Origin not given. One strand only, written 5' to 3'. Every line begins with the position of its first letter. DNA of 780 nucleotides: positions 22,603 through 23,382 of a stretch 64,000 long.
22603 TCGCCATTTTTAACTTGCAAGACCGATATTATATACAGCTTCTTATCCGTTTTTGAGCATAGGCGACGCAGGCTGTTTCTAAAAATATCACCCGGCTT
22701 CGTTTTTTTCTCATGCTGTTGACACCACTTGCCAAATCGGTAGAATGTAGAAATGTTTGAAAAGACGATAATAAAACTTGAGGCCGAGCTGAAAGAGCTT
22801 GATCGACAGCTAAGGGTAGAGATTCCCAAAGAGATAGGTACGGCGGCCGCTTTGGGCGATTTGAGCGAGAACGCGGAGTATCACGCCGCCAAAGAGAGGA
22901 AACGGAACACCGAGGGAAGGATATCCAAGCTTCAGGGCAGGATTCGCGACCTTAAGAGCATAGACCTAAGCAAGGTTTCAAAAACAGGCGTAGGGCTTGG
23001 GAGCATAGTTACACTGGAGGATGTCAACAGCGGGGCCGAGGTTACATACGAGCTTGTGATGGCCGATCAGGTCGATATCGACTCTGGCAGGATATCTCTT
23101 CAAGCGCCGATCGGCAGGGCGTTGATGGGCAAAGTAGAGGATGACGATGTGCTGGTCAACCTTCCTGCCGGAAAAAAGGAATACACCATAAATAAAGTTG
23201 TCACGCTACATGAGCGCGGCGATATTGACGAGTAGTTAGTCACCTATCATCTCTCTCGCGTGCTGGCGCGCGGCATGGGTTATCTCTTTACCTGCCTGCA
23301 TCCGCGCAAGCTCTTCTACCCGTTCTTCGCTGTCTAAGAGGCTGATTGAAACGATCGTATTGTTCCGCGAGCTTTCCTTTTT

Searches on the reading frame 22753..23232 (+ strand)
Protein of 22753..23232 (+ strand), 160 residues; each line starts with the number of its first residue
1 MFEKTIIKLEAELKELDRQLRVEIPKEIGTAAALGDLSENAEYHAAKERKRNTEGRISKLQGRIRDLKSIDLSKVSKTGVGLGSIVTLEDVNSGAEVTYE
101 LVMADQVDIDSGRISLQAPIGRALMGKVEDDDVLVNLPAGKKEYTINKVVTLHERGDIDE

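Call 59: search_protein_families(library=pfam, proteins=[window:22753-23232:+], max_evalue=0.01)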
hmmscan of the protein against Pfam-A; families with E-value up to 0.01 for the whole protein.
window:22753-23232:+ (160 aa): 2 families
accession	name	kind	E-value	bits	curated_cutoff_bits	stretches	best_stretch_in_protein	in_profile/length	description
PF01272.25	GreA_GreB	-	1.1e-21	77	26.9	1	78-149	4-75/77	Transcription elongation factor, GreA/GreB, C-term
PF03449.20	GreA_GreB_N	-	3.6e-19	69.2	24.5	1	5-66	7-68/71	Transcription elongation factor, N-terminal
